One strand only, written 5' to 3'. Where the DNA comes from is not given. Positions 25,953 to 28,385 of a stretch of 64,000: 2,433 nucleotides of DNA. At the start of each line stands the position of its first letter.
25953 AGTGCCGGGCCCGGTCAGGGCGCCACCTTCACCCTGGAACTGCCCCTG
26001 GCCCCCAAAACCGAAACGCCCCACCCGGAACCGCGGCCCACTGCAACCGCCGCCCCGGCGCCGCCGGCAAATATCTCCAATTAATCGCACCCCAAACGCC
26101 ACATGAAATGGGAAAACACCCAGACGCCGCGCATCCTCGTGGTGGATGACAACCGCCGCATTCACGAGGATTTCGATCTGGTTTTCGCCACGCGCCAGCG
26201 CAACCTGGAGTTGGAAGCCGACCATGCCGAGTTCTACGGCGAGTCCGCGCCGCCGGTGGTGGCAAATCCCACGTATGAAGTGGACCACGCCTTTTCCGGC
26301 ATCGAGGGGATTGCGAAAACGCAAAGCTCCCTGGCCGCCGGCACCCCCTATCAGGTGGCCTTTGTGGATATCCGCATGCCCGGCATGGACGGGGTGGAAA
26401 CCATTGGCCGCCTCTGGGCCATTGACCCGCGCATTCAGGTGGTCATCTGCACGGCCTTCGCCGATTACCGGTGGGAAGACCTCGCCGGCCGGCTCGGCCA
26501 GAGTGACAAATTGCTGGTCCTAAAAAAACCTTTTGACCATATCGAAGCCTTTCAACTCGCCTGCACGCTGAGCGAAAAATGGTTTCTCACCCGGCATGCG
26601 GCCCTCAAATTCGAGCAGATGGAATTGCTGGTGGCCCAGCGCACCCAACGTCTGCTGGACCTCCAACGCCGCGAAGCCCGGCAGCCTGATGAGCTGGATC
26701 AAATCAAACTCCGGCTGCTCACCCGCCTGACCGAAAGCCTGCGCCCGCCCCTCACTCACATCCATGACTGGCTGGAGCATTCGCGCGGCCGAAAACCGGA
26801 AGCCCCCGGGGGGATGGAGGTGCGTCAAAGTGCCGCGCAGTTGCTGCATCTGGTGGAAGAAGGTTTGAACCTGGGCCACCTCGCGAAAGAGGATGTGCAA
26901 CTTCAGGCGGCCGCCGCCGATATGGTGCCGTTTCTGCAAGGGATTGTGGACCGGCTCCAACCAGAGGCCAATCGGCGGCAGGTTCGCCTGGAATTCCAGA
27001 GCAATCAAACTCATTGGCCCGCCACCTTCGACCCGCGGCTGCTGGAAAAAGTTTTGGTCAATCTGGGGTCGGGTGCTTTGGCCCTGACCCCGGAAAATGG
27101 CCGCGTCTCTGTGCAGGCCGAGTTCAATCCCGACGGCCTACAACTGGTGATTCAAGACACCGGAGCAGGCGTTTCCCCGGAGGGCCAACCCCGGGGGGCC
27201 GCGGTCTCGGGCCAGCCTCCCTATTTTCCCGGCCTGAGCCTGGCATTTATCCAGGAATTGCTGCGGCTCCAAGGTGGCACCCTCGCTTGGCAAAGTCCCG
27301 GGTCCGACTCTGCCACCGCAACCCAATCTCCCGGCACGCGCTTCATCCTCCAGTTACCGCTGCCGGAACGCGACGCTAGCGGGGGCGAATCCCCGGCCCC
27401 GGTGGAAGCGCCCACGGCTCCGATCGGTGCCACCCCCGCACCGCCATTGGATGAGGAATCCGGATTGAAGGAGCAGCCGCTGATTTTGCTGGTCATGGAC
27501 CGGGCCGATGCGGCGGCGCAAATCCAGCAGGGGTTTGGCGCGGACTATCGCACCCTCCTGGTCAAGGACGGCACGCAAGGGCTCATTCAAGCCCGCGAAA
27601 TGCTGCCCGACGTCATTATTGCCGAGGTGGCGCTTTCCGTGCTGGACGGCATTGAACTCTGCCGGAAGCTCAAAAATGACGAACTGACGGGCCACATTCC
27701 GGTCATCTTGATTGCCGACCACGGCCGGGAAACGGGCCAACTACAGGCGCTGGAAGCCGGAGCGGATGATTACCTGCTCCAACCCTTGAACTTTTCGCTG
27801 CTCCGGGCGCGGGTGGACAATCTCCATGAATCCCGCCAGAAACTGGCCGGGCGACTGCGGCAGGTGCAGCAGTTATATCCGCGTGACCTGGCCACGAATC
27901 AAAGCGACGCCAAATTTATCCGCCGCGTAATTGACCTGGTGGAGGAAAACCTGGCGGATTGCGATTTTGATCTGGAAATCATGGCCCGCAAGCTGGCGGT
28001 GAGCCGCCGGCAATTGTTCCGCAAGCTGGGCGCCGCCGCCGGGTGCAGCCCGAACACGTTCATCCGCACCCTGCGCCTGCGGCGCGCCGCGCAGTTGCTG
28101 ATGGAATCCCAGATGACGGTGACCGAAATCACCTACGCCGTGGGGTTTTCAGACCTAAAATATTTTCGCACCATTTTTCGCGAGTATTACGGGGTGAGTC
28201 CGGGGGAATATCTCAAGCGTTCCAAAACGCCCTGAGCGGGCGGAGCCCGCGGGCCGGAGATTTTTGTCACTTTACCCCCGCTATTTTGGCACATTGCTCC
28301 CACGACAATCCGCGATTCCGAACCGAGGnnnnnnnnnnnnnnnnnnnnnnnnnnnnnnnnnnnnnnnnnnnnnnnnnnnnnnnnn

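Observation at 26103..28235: Regulator built like the cytoplasmic half of a Bacteroides hybrid two-component system, but with the phosphorelay residues erased and a new intact receiver added in front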

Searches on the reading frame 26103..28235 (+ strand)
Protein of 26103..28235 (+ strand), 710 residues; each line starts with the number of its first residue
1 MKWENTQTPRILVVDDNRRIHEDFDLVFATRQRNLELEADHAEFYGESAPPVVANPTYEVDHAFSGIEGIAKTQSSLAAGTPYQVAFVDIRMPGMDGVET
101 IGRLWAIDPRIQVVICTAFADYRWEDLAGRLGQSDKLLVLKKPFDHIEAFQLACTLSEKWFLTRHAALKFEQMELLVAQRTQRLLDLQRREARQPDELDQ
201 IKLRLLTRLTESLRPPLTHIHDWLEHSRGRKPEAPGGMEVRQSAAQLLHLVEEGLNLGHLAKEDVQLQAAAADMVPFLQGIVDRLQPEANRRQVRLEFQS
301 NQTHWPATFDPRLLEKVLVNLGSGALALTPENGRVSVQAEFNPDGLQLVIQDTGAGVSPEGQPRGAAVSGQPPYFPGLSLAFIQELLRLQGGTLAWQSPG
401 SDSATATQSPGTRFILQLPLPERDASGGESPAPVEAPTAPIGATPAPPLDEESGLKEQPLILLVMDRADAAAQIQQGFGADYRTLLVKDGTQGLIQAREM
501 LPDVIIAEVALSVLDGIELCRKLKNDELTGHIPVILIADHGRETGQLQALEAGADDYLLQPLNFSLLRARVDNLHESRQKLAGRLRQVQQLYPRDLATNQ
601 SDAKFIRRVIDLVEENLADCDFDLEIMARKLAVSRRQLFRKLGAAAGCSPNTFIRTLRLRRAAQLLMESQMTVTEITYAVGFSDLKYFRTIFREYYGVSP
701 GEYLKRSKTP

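Call 3: search_protein_families(library=pfam, proteins=[window:26103-28235:+], max_evalue=1)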
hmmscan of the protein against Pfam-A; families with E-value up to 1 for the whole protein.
window:26103-28235:+ (710 aa): 5 families
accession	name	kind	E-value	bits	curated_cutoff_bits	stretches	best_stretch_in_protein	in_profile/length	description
PF00072.30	Response_reg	-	2.7e-25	89.1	30.2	2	461-571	1-110/111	Response regulator receiver domain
PF12833.13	HTH_18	-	3.9e-23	82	33.6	1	627-706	1-80/80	Helix-turn-helix domain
PF00165.29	HTH_AraC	-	4e-10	40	26.6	1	670-705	8-42/42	Bacterial regulatory helix-turn-helix proteins, AraC family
PF02518.31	HATPase_c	-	3.2e-08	34.4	26.4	1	310-421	2-110/111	Histidine kinase-, DNA gyrase B-, and HSP90-like ATPase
PF02954.25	HTH_8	-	0.049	13.8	22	1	614-642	11-39/42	Bacterial regulatory protein, Fis family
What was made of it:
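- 26910..27362 (+): Pseudo-CA (aa 270-420). The Bergerat fold is kept, but the N-box Asn is Gly324, the F-box is deleted and G2 is degenerate. G1 (DTGAG) is kept. HATPase_c scores only 34 bits (call 3).
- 27900..28223 (+): AraC/XylS-type double-HTH DNA-binding domain (aa 600-707). HTH_18 scores 82 bits and HTH_AraC 40 bits (call 3).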

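Call 4: search_protein_families(library=ncbifam, proteins=[window:26103-28235:+], max_evalue=0.1)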
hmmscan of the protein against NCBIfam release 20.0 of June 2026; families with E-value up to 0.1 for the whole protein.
window:26103-28235:+ (710 aa): 162 families (the best 25 are shown)
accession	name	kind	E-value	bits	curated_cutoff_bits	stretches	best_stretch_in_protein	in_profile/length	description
NF047465.1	hybrid_HK_LvrA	exception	9e-23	80.2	1200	2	451-579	460-588/819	hybrid histidine kinase/response regulator LvrA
NF041880.1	EPS_EpsF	equivalog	2.6e-22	79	900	2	159-360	231-435/492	response regulator EpsF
NF041734.1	resp_reg_RppA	equivalog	1.1e-21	77.3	250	2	461-592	3-135/229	two-component system response regulator RppA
NF007135.0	PRK09581.1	equivalog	1.4e-21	76.8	474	2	481-616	25-164/457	PleD family two-component system response regulator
TIGR01387.1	cztR_silR_copR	subfamily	5.8e-21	75.1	279.2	2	461-591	1-130/218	heavy metal response regulator transcription factor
NF041733.1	resp_reg_CseB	equivalog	2e-20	73.2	350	1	482-575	25-115/228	two-component system response regulator CseB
TIGR02154.1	PhoB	equivalog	3.6e-20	72.2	296.2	1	460-575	4-120/226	phosphate regulon transcriptional regulator PhoB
NF011874.0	PRK15347.1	equivalog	2.4e-18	65.6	852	2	169-424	369-618/921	two component system sensor kinase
NF040689.1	MtrAB_MtrA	equivalog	2.3e-17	63.1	300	1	480-601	21-134/219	MtrAB system response regulator MtrA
NF052371.1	TransRegGbdRPseu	equivalog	2.9e-17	62.7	480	1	601-702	223-322/365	choline metabolism transcriptional regulator GbdR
NF046044.1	PnpS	equivalog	3.8e-17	62.4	400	1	243-364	216-336/390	two-component system histidine kinase PnpS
NF010028.0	PRK13503.1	equivalog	5.1e-17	62.2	288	1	598-702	166-268/278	HTH-type transcriptional activator RhaS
NF038297.2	hybrid_HK_HrmK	equivalog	5.5e-17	61.6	725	1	240-570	279-603/607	hybrid histidine kinase/response regulator HrmK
NF007689.0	PRK10365.1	equivalog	8.8e-17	61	760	2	476-572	22-118/441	sigma-54-dependent response regulator transcription factor ZraR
NF006900.1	PRK09390.1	equivalog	1.2e-16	60.9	255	2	489-645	36-188/203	response regulator FixJ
NF041947.1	LuxQ_Vibrio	equivalog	4.2e-15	54.7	1200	1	190-570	459-834/843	quorum-sensing autoinducer 2 sensor kinase/phosphatase LuxQ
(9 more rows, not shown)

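Call 5: search_solved_structures(query=window:26103-28235:+, max_evalue=0.001, show_alignments=5)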
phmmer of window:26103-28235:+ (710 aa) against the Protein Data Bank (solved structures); distinct sequences matched with E-value up to 0.001: 209 (the best 60 are shown).
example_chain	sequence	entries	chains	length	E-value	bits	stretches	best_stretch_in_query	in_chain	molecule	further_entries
12aw_A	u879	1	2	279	1.4e-38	136.2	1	460-708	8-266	HYBRID TWO-COMPONENT SYSTEM PROTEIN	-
9g85_A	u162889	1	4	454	7.5e-25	90.7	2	462-578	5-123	Response regulator PleD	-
2wb4_A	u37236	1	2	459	7.8e-25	90.7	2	462-578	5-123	DIGUANYLATE CYCLASE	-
9g86_A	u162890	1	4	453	8.5e-25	90.6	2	463-578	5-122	Response regulator PleD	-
1w25_A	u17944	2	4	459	8.9e-25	90.5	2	463-578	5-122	STALKED-CELL DIFFERENTIATION CONTROLLING PROTEIN | RESPONSE REGULATOR PLED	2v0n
9dvt_R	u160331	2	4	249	7.6e-15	57.7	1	481-614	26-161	DNA-binding dual master transcriptional regulator RpaA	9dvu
3t6k_A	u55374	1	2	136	2.2e-13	52.9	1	458-574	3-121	Response regulator receiver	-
1ys6_A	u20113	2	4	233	9.1e-13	50.8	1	458-640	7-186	Transcriptional regulatory protein prrA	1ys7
3nhz_A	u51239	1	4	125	2.5e-12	49.4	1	461-571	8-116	Two component system transcriptional regulator mtrA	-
1mvo_A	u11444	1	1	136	6.8e-12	47.9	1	461-573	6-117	PhoP response regulator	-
2gwr_A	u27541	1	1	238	1.1e-11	47.3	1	461-572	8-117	DNA-binding response regulator mtrA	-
8fk2_A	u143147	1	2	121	1.1e-10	43.9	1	480-572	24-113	Putative response regulator CovR VicR-like protein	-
6swi_A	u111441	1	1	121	2e-10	43.1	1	605-705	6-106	Two-component response regulator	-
6qrj_A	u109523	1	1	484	4.1e-10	42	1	233-366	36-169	Hybrid kinase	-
4b09_A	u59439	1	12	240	5.1e-10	41.7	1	458-612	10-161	TRANSCRIPTIONAL REGULATORY PROTEIN BAER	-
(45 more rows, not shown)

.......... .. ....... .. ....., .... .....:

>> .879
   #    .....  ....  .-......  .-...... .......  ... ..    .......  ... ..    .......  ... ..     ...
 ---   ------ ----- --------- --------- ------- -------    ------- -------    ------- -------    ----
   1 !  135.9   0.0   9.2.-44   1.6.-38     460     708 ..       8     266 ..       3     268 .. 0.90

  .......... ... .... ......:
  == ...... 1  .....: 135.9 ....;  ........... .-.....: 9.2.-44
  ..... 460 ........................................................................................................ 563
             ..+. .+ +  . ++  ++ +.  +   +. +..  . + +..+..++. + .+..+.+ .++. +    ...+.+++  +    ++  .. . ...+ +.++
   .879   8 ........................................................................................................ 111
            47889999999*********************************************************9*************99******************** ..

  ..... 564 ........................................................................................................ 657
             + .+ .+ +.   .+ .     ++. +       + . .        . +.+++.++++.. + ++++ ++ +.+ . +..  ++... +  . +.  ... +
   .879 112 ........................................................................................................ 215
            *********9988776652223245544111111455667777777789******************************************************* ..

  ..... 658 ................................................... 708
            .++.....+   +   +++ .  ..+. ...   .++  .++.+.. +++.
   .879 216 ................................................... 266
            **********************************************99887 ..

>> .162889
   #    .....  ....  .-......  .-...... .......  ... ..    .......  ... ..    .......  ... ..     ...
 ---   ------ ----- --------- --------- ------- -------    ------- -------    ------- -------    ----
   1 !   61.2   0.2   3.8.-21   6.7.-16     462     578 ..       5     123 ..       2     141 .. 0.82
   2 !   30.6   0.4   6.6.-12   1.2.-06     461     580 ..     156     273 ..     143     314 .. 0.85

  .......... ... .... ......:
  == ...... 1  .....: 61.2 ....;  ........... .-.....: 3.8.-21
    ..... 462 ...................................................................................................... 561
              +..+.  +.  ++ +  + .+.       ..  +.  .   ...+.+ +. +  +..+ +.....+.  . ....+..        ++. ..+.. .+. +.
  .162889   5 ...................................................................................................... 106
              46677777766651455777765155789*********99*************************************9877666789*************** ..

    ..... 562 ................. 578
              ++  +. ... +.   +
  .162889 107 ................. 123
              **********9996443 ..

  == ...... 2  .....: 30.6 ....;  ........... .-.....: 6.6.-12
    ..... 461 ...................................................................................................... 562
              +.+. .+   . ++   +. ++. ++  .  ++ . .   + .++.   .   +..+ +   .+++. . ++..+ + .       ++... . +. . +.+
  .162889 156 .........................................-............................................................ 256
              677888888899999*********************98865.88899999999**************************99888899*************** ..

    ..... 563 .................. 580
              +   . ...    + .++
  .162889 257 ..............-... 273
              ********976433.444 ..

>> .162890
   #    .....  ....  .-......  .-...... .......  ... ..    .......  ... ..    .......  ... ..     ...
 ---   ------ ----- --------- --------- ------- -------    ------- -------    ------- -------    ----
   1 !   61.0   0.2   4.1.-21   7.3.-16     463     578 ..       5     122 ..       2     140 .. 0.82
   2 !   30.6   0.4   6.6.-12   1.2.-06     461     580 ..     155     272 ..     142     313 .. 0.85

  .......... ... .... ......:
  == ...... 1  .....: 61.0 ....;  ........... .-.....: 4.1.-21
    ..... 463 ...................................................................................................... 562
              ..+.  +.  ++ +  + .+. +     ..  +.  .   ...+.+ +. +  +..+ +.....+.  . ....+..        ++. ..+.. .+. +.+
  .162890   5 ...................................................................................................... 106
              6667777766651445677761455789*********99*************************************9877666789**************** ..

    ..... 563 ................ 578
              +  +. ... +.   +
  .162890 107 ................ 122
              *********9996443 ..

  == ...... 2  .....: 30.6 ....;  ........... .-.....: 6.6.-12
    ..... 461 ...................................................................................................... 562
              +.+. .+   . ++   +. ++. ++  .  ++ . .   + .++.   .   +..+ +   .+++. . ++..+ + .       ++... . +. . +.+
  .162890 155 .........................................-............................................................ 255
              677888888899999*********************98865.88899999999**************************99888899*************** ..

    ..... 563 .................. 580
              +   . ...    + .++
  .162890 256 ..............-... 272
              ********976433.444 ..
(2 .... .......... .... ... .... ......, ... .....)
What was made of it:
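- Closest known: PleD of Caulobacter. Same: REC2 matches both PleD receivers (call 5).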

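Call 6: find_homologous_proteins(query=window:26103-28235:+, max_evalue=1e-10)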
Query window:26103-28235:+ (710 aa): 1099 proteins with E <= 1e-10 among 8000 candidates; the best 120 are listed.
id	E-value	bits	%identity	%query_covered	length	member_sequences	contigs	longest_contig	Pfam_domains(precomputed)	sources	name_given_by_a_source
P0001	0.0e+0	1569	99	100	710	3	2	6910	PF12833.14,PF02518.32,PF00165.30,PF00072.31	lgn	-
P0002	0.0e+0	1090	71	100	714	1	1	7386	PF12833.14,PF02518.32,PF00165.30,PF00072.31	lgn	-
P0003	0.0e+0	1081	71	100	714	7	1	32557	PF12833.14,PF02518.32,PF00165.30,PF00072.31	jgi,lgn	-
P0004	0.0e+0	1054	69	100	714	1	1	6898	PF12833.14,PF02518.32,PF00165.30,PF00072.31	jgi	jgi:CheY-like chemotaxis protein/AraC-like DNA-binding protein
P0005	0.0e+0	1049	69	100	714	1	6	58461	PF12833.14,PF02518.32,PF00165.30,PF00072.31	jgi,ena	-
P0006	0.0e+0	1043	69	100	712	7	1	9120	PF12833.14,PF02518.32,PF00165.30,PF00072.31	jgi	-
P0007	0.0e+0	1037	68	100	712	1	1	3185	PF12833.14,PF02518.32,PF00165.30,PF00072.31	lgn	-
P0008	0.0e+0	1037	69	100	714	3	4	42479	PF12833.14,PF02518.32,PF00165.30,PF00072.31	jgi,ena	-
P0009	0.0e+0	1037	68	100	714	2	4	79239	PF12833.14,PF02518.32,PF00165.30,PF00072.31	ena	-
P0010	0.0e+0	1034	68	100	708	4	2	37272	PF12833.14,PF02518.32,PF00165.30,PF00072.31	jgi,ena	-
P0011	0.0e+0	1027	68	100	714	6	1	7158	PF12833.14,PF02518.32,PF00165.30,PF00072.31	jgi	jgi:YesN/AraC family two-component response regulator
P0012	0.0e+0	1024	68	100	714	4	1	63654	PF12833.14,PF02518.32,PF00165.30,PF00072.31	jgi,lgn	jgi:CheY-like chemotaxis protein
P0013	0.0e+0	1019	67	100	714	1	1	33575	PF12833.14,PF02518.32,PF00165.30,PF00072.31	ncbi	ncbi:MAG: response regulator [Verrucomicrobiota bacterium]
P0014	0.0e+0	1011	68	100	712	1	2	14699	PF12833.14,PF02518.32,PF00165.30,PF00072.31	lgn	-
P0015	1.0e-297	1007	67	100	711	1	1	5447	PF12833.14,PF02518.32,PF00165.30,PF00072.31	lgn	-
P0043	1.9e-185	636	47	98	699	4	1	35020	PF12833.14,PF00512.32,PF00072.31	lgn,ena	-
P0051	1.2e-177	611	46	100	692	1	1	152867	PF12833.14,PF00165.30,PF00072.31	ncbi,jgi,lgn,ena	jgi:CheY-like chemotaxis protein/AraC-like DNA-binding protein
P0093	5.4e-156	539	56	38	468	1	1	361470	PF12833.14,PF00165.30,PF00072.31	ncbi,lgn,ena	-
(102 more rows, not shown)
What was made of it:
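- The top 120 database clusters are all homologues with the same layout (call 6).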

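Call 13: find_encoding_contigs(protein=window:26103-28235:+, flank=10000, max_places=4)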
Protein window:26103-28235:+ (710 aa): no gene with exactly this product is on record in the collection.
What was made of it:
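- Tried and rejected: Exact look-up of the window protein in the contig index found nothing (call 13).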

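Call 14: find_related_loci(query=window:26103-28235:+, collection=genome_contigs, flank=8000)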
Query window:26103-28235:+ (710 aa) in genome_contigs; peptide patterns used: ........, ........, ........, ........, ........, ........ (x = any residue, [..] = any of these).
114 stretches matched a pattern; 7 encode a relative of the query (tblastn E <= 1e-3); 7 distinct loci.
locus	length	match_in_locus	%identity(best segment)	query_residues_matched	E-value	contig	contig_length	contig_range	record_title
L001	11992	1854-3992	68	1-709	0e+0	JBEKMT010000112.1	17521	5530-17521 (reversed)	MAG: Verrucomicrobiota bacterium isolate SPRUCE 3 SPRUCE_3_112, whole genome shotgun sequence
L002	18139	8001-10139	67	1-709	0e+0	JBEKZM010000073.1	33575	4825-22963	MAG: Verrucomicrobiota bacterium isolate SPRUCE 6 SPRUCE_6_73, whole genome shotgun sequence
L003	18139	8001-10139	67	1-709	0e+0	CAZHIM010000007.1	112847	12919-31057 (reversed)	MAG TPA_asm: uncultured Bifidobacteriaceae bacterium isolate binchicken_co3_346 genome assembly, contig: NODE_384_length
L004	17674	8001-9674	74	1-709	5e-136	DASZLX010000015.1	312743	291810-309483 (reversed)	MAG TPA_asm: Verrucomicrobiia bacterium isolate SMAG_U5876 k141_2259181, whole genome shotgun sequence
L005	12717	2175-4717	31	199-611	3e-9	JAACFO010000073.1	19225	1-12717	MAG: Gammaproteobacteria bacterium isolate bin.98 scaffold_1398, whole genome shotgun sequence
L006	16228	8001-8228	31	627-703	2e-6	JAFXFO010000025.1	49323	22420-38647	MAG: Lachnospiraceae bacterium isolate RGIG6370 Sheep_Rectum-4__c430437, whole genome shotgun sequence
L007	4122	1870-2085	29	502-573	3e-6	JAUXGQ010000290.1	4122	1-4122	MAG: Gammaproteobacteria bacterium isolate CSMAG_2933 CSMAG_2933_k117_1878104_length_4122_cov_15.3653, whole genome shot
